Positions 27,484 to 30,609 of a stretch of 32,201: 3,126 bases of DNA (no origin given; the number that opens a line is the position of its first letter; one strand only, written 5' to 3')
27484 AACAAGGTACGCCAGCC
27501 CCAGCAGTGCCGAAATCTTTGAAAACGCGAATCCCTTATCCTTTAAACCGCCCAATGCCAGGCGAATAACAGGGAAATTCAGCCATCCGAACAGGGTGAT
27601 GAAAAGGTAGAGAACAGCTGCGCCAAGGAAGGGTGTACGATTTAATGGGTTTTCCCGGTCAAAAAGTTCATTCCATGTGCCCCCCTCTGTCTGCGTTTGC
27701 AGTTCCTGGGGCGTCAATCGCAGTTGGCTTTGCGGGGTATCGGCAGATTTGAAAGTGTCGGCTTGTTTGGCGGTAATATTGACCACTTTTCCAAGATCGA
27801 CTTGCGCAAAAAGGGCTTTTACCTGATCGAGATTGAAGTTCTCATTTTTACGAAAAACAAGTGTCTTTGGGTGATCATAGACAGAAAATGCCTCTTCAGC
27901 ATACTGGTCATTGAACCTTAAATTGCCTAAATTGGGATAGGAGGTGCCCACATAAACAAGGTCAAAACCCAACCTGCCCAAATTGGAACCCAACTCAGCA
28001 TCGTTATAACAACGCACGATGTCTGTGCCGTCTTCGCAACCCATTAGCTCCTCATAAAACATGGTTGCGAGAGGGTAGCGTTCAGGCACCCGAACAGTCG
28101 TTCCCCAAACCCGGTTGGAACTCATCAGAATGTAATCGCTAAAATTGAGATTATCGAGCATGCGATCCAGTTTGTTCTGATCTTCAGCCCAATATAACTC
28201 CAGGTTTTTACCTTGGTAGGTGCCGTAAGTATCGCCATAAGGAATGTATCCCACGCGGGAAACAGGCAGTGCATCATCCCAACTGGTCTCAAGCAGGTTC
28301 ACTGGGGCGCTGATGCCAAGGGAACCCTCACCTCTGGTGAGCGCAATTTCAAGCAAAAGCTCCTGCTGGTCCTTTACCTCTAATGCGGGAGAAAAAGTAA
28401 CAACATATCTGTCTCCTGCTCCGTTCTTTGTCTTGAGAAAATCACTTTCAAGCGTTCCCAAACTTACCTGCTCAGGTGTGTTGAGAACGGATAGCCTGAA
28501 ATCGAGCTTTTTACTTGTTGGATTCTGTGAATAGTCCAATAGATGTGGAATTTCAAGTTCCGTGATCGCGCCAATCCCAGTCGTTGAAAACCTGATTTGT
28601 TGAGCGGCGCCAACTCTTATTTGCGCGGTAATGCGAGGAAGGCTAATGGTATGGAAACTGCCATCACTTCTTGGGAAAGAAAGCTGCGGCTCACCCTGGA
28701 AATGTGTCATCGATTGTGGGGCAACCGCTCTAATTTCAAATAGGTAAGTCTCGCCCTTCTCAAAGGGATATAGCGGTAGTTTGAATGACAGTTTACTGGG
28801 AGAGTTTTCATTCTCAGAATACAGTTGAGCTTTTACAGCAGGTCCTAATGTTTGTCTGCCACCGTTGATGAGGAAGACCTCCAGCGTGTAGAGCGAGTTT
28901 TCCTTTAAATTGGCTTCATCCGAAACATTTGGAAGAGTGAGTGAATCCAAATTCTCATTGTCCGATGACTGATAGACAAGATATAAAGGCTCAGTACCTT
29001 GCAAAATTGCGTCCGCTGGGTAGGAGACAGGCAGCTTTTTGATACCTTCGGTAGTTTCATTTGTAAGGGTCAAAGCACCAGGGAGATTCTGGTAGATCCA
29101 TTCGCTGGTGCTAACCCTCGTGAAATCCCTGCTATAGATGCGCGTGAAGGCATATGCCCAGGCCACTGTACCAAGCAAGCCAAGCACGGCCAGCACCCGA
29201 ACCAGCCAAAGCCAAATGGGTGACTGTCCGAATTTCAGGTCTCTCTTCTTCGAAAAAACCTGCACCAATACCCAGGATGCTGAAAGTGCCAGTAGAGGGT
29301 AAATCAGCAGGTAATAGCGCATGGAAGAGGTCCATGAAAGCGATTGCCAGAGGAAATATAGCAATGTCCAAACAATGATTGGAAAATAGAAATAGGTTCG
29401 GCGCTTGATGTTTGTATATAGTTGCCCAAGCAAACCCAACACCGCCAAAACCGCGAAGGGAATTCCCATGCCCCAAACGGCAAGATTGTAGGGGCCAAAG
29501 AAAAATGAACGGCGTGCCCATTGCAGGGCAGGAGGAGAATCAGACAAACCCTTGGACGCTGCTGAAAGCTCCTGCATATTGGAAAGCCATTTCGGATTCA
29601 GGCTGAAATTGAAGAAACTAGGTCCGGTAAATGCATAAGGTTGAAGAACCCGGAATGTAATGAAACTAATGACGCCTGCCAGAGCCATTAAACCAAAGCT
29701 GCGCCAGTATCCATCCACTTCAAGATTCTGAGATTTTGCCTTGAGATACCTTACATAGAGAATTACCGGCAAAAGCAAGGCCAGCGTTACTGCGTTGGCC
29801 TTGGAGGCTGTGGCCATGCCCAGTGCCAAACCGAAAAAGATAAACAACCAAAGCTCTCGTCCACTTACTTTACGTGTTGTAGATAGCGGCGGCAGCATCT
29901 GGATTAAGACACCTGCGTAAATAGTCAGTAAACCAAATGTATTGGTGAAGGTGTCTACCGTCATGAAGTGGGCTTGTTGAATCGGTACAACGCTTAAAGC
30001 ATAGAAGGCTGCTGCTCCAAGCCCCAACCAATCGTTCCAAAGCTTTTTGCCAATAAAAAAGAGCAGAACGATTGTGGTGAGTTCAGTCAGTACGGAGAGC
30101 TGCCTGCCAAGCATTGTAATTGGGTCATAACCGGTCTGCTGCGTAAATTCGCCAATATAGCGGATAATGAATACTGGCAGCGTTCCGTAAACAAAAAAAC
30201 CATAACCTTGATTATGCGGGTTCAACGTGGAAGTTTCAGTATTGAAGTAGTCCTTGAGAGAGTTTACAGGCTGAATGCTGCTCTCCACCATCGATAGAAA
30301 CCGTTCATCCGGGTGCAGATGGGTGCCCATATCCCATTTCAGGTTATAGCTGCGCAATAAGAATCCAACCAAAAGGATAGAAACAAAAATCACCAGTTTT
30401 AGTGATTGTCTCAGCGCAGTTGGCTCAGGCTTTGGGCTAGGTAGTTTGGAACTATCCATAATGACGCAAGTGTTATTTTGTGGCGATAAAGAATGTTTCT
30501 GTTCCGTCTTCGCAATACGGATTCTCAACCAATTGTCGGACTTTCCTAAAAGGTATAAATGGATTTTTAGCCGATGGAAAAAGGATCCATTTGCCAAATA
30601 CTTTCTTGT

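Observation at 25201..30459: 1752-aa giant protein: apparent tandem of two membrane-transferase modules separated by a ~500-residue extracytoplasmic region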

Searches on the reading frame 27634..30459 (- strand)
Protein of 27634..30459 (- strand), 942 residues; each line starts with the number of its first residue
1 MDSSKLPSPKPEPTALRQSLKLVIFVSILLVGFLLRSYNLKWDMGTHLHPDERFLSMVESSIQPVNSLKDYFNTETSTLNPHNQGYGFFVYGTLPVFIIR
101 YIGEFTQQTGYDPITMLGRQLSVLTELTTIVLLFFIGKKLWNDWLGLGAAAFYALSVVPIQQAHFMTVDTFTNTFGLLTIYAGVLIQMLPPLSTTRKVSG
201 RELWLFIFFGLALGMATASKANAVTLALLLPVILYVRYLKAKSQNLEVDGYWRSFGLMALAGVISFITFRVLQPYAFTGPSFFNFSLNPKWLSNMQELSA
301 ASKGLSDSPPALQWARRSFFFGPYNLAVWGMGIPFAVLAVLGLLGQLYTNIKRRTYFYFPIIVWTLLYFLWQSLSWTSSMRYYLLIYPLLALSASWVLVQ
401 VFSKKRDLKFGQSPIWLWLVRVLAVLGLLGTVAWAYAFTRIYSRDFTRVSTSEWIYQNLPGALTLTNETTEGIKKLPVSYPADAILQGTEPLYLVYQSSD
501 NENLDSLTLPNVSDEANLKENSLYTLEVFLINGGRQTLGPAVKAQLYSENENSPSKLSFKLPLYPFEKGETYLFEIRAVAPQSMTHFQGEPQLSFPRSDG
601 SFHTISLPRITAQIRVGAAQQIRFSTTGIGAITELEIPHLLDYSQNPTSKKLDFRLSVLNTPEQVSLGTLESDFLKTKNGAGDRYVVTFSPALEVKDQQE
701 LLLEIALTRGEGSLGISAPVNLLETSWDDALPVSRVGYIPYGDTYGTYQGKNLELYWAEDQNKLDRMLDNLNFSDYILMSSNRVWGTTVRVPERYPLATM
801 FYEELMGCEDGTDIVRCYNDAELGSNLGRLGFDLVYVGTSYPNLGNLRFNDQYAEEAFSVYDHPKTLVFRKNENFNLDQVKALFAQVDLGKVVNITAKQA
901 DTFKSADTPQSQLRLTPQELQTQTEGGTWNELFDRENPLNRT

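Call 23: search_solved_structures(query=A2, max_evalue=10, show_alignments=2)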
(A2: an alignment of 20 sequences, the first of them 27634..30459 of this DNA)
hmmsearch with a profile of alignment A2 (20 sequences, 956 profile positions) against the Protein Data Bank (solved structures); distinct sequences matched with E-value up to 10: 3.
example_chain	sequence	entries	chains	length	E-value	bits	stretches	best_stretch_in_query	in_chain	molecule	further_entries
1qys_A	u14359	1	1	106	1.4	9.9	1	628-690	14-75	TOP7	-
5mrc_F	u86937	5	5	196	2.1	9.3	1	612-688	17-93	uL6m | Large ribosomal subunit protein uL6m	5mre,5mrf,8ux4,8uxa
3j6b_F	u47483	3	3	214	2.2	9.3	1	612-688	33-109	54S ribosomal protein L6, mitochondrial | Large ribosomal subunit protein uL6m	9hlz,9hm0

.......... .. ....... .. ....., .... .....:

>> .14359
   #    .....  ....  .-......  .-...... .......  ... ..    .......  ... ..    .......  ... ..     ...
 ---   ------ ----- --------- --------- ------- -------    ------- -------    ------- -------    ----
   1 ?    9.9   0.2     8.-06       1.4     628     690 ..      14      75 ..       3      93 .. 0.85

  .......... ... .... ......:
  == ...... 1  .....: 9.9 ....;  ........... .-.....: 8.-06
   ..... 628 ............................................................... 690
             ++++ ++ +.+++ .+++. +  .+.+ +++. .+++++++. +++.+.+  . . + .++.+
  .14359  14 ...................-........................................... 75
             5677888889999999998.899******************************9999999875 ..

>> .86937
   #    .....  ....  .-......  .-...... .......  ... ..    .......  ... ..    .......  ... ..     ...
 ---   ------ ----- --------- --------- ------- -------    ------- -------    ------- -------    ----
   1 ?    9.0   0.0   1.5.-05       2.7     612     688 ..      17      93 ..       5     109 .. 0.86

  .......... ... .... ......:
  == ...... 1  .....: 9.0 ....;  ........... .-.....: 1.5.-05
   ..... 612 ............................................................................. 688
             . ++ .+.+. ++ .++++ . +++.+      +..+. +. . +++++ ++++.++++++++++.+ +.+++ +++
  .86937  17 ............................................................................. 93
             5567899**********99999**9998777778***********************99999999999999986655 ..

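Call 32: search_protein_families(library=pfam, alignment_id=A2, max_evalue=0.01)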
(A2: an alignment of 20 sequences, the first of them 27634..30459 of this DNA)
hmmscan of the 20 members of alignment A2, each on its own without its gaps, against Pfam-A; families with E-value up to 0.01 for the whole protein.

A. member 1, window:27634-30459:- (942 aa): 1 family
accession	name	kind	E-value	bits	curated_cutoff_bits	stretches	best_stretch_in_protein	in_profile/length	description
PF13231.12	PMT_2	-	0.0025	18.5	26.1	1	120-236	26-129/160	Dolichyl-phosphate-mannose-protein mannosyltransferase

B. families by the number of members that match (of 20 scanned): 3 families
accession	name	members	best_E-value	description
PF13231.12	PMT_2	19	2.1e-09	Dolichyl-phosphate-mannose-protein mannosyltransferase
PF02366.24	PMT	10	5.9e-10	Dolichyl-phosphate-mannose-protein mannosyltransferase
PF24752.1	DUF7697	2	0.00051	Family of unknown function (DUF7697)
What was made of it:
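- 29125..30459 (-): Module 1, residues 1-445: PMT/PMT_2-like GT-C membrane domain with 11 predicted TM helices, N-terminus inside. PMT_2 is found in 19 of 20 relatives and PMT in 10 of 20 (call 32).
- On Pfam PMT_2 (PF13231) / PMT (PF02366): 19 of 20 homologs hit PMT_2 at E < 0.01 (best 2e-9) and 10 of 20 hit PMT (call 32).
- Relatives of module 1 match PMT_2 and PMT and never DUF2298 (call 32).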

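Call 34: predict_structure(alignment_id=A2)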
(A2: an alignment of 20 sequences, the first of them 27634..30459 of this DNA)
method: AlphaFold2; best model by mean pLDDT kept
length: 942 residues; sequences in the alignment: 20
mean_pLDDT: 81.2   pTM: 0.76
mean pLDDT of the five models: 81.2, 78.3, 77.0, 76.0, 75.6
residues with pLDDT >= 90: 324; 70-90: 453; 50-70: 105; < 50: 60
segments of 3 or more residues with pLDDT < 50: 1-9, 407-410, 850-862, 907-917, 926-942
pLDDT, mean of each block of 10 residues (from residue 1): 36 74 94 83 54 78 86 85 71 84 88 84 92 93 91 86 74 93 89 65 93 93 90 88 73 87 95 87 85 80 72 73 78 87 87 81 91 71 83 89 59 68 84 82 69 89 91 88 89 91 93 78 87 85 79 80 91 93 89 88 88 90 86 95 94 93 88 89 94 89 94 92 66 78 83 81 89 89 68 86 87 76 80 87 57 43 74 91 87 80 58 44 50 45 40
secondary structure, 60 per line:
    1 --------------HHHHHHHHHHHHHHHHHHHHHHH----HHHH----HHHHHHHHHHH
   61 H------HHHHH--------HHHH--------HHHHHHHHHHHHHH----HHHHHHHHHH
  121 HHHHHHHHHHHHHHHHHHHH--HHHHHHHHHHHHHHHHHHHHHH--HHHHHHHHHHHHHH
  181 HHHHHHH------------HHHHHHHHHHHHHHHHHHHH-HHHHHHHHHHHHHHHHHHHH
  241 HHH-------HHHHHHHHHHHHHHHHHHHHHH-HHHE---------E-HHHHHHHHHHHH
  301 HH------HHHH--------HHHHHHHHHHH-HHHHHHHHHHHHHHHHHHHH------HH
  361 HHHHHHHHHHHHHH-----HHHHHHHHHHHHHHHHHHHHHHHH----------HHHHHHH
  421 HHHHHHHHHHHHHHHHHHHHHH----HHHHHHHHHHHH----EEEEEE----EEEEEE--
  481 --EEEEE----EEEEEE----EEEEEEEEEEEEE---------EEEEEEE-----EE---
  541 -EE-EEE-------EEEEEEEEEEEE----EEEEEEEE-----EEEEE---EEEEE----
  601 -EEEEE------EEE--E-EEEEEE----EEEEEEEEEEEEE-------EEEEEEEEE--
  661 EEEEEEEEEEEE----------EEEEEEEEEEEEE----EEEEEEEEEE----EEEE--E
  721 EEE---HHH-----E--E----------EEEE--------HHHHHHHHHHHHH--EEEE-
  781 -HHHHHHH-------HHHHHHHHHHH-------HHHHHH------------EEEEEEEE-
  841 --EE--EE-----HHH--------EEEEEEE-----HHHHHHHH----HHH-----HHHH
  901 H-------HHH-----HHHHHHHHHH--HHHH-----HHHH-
elements in order (helices of 4 or more, strands of 3 or more residues): H15-37 H42-45 H50-61 H68-72 H81-84 H93-106 H111-140 H143-164 H167-187 H200-219 H221-243 H251-272 H289-302 H309-312 H321-331 H333-352 H359-374 H380-403 H414-442 H447-458 E463-468 E473-478 E483-487 E492-497 E502-514 E524-530 E545-547 E555-566 E571-578 E584-588 E592-596 E602-606 E613-615 E620-625 E630-642 E650-658 E661-672 E683-695 E700-709 E714-717 E720-723 E749-752 H761-773 E776-779 H782-788 H796-806 H814-819 E832-839 E865-871 H877-884 H897-901 H917-926 H929-932 H938-941
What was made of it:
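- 29125..30459 (-): AF2 model pLDDT 81 (call 34).
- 28690..29085 (-): Beta-sandwich domain A, residues 459-590. All-beta in the AF2 model (call 34).
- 27805..28281 (-): Alpha/beta soluble domain of module 1, residues 727-885 (motifs ESSWDD, SSNRxWG, RVPERYP, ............). The beta pair is inserted between helix 447-458 and this domain. Secondary structure of the AF2 model (call 34).
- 27634..27804 (-): Linker, residues 886-942, with the conserved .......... motif; leads into TM12. Low pLDDT stretches in the model (call 34).
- Checked: In the AF2 model, residues 463-723 are all-beta (call 34).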

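Call 37: fold_search(model_id=the predicted structure, library=pdb)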
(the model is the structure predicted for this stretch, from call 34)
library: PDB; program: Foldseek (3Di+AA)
matches with E <= 10: 872; with E <= 0.001: 26
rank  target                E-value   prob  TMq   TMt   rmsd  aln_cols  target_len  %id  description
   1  3wak                  5.8e-08  1.00  0.33  0.36   9.9       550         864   13  Crystal structure of the Archaeoglobus fulgidus oligosaccharyltransferase (O29867_ARCFU) in the apo form (released 2013-10-30)
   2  5gmy_A                1.1e-07  1.00  0.33  0.36  10.0       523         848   14  Crystal structure of the Archaeoglobus fulgidus oligosaccharyltransferase (O29867_ARCFU) tethered with an acceptor pep (released 2017-02-01)
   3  7e9s_A                1.4e-07  1.00  0.34  0.37   8.9       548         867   13  Archaeal oligosaccharyltransferase AglB from Archaeoglobus fulgidus in complex with an inhibitory peptide and a dolich (released 2021-09-08)
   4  3waj                  8.0e-07  1.00  0.30  0.35  12.8       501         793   12  Crystal structure of the Archaeoglobus fulgidus oligosaccharyltransferase (O29867_ARCFU) complex with Zn and sulfate (released 2013-10-30)
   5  8age_A                7.2e-06  1.00  0.32  0.45  11.0       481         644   15  Structure of yeast oligosaccharylransferase complex with acceptor peptide bound (released 2022-12-07)
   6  9n9j_I                8.6e-06  1.00  0.31  0.40  13.1       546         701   14  Structure of a GRP94 folding intermediate engaged with a CCDC134- and FKBP11-bound secretory translocon (released 2025-11-19)
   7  8agb_A                9.0e-06  1.00  0.31  0.44  12.1       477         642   15  Structure of yeast oligosaccharylransferase complex with lipid-linked oligosaccharide bound (released 2022-12-07)
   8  5ezm                  1.1e-05  1.00  0.25  0.40  13.2       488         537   14  Crystal Structure of ArnT from Cupriavidus metallidurans in the apo state (released 2016-02-17)
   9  5f15                  1.2e-05  1.00  0.26  0.41  12.2       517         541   17  Crystal Structure of ArnT from Cupriavidus metallidurans bound to Undecaprenyl phosphate (released 2016-02-17)
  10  7oci_F                1.3e-05  1.00  0.32  0.45  11.1       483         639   16  Cryo-EM structure of yeast Ost6p containing oligosaccharyltransferase complex (released 2022-02-16)
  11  9i5k_A                1.6e-05  1.00  0.30  0.54   8.2       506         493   14  Structure of the Chaetomium thermophilum Pmt4 homodimer (C2 symmetry) (released 2025-12-24)
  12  7bvc_A                1.8e-05  1.00  0.26  0.23  22.3      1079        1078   10  Cryo-EM structure of Mycobacterium smegmatis arabinosyltransferase EmbA-EmbB-AcpM2 in complex with ethambutol (released 2020-04-29)
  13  8agc_A                1.8e-05  1.00  0.27  0.35  17.2       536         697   13  Structure of yeast oligosaccharylransferase complex with lipid-linked oligosaccharide and non-acceptor peptide bound (released 2022-12-07)
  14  6c26_A                2.6e-05  1.00  0.30  0.42  12.9       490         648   16  The Cryo-EM structure of a eukaryotic oligosaccharyl transferase complex (released 2018-01-31)
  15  6s7t_A                2.9e-05  1.00  0.27  0.35  16.5       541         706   14  Cryo-EM structure of human oligosaccharyltransferase complex OST-B (released 2019-12-18)
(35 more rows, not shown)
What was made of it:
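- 29125..30459 (-): Foldseek matches to AglB, STT3, ArnT, Pmt4, Emb and ALG9 at E 6e-8 to 1e-3 (call 37).
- On GT-C fold glycosyltransferase (module 1, residues 1-445): There are 26 hits at E <= 1e-3, nearly all GT-C enzymes (call 37).
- Closest known: PMT / PMT_2-type GT-C glycosyltransferases. Same: Its model matches ArnT and Pmt4 structures (call 37).
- Closest known: Large mycobacterial GT-C enzymes with extracytoplasmic carbohydrate-binding modules. Same: AftD and Emb structures appear among the Foldseek matches (call 37).
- Foldseek matches AglB, STT3, ArnT, Pmt4, Emb, ALG9, DPY19 and AftA with 26 hits at E <= 1e-3 (call 37).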

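Call 39: search_protein_representatives(alignment_id=A2)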
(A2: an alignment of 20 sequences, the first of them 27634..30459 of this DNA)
Query: 20 sequences, 956 profile positions. Proteins with E-value up to 0.001 (for the whole library): 6906; up to 1e-10: 3715; up to 1e-30: 1867. The best 150 are listed.
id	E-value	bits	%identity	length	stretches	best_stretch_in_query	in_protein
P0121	0.0e+00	1411.4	-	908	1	5-903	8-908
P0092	0.0e+00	1403.1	-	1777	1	26-956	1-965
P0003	0.0e+00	1377.6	-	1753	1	9-955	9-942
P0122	0.0e+00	1133.0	-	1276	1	21-955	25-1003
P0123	0.0e+00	1118.2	-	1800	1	15-955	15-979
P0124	0.0e+00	1112.1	-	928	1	20-913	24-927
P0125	0.0e+00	1103.6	-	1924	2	16-661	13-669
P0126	0.0e+00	1100.0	-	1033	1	6-954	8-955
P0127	0.0e+00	1098.1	-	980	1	13-887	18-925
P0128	0.0e+00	1092.8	-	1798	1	11-955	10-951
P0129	0.0e+00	1048.8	-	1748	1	10-956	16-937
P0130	0.0e+00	1047.7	-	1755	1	19-955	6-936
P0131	0.0e+00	1021.7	-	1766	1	20-955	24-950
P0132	0.0e+00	1019.7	-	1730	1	16-955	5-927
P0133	0.0e+00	1014.5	-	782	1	14-711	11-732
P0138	1.3e-291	986.5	-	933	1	10-955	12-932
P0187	2.3e-208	710.9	-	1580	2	21-526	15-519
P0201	3.3e-192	657.4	-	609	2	18-468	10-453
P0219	2.1e-172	591.9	-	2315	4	14-245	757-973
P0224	3.2e-169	581.3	-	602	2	20-469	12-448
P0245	1.3e-159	549.5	-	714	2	23-542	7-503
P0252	5.4e-157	540.9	-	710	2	18-522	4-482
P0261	1.7e-155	535.9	-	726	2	25-474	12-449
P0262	2.3e-155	535.5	-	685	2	23-476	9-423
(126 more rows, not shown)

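Call 42: search_protein_families(library=pfam, proteins=[P0201, P0224, P0262, P0261, P0245, P0252, P0138, P0219, P0187], max_evalue=0.001)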
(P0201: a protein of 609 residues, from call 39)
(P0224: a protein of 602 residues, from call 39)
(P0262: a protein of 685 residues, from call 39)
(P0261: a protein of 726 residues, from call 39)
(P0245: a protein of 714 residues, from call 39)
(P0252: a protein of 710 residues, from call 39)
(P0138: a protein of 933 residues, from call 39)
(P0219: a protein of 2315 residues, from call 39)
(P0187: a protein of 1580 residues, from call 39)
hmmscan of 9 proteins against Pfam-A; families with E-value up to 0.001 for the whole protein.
P0201 (609 aa): 0 families

P0224 (602 aa): 0 families

P0262 (685 aa): 1 family
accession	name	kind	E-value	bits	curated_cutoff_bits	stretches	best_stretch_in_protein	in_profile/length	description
PF02366.24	PMT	-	1.2e-09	38.5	22.7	1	71-221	53-209/245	Dolichyl-phosphate-mannose-protein mannosyltransferase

P0261 (726 aa): 1 family
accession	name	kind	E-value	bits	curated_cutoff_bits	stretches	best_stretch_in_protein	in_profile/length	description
PF02366.24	PMT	-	0.00031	20.8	22.7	1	101-263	83-241/245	Dolichyl-phosphate-mannose-protein mannosyltransferase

P0245 (714 aa): 1 family
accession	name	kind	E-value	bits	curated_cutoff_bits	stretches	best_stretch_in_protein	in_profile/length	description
PF13231.12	PMT_2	-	0.00028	21.6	26.1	1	104-236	25-155/160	Dolichyl-phosphate-mannose-protein mannosyltransferase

P0252 (710 aa): 1 family
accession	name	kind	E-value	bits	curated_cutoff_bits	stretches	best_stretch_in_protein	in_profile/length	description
PF13231.12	PMT_2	-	0.00014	22.6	26.1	1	105-240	25-150/160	Dolichyl-phosphate-mannose-protein mannosyltransferase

P0138 (933 aa): 2 families
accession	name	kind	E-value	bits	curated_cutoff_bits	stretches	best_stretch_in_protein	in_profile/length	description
PF02366.24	PMT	-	3.5e-09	37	22.7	1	120-269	84-228/245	Dolichyl-phosphate-mannose-protein mannosyltransferase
PF13231.12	PMT_2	-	3.3e-08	34.3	26.1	1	124-239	27-128/160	Dolichyl-phosphate-mannose-protein mannosyltransferase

P0219 (2315 aa): 2 families
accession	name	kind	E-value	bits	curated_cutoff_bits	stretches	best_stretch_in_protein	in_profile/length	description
PF10060.15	DUF2298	-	1.4e-111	374.3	27.8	1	1514-2089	1-488/488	Uncharacterized membrane protein (DUF2298)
PF13231.12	PMT_2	-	4.4e-23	82.7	26.1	2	190-347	1-155/160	Dolichyl-phosphate-mannose-protein mannosyltransferase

P0187 (1580 aa): 3 families
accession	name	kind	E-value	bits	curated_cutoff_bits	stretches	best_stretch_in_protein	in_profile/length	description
PF10060.15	DUF2298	-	5e-111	372.5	27.8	1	837-1364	1-488/488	Uncharacterized membrane protein (DUF2298)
PF13231.12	PMT_2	-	1.8e-07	31.9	26.1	1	111-183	21-93/160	Dolichyl-phosphate-mannose-protein mannosyltransferase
PF02366.24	PMT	-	2.6e-06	27.6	22.7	1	115-244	86-202/245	Dolichyl-phosphate-mannose-protein mannosyltransferase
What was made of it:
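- On Pfam PMT_2 (PF13231) / PMT (PF02366): Several relatives exceed the cutoffs: P0138 at 34.3 and 37 bits, and P0262 at 38.5 bits (call 42).
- Closest known: PMT / PMT_2-type GT-C glycosyltransferases. Same: Its relatives hit PMT_2 and PMT (calls 32, 42).
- Module 1 is a GT-C. PMT_2 and PMT are found in its relatives, in some of them above Pfam's gathering score (calls 32, 42).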
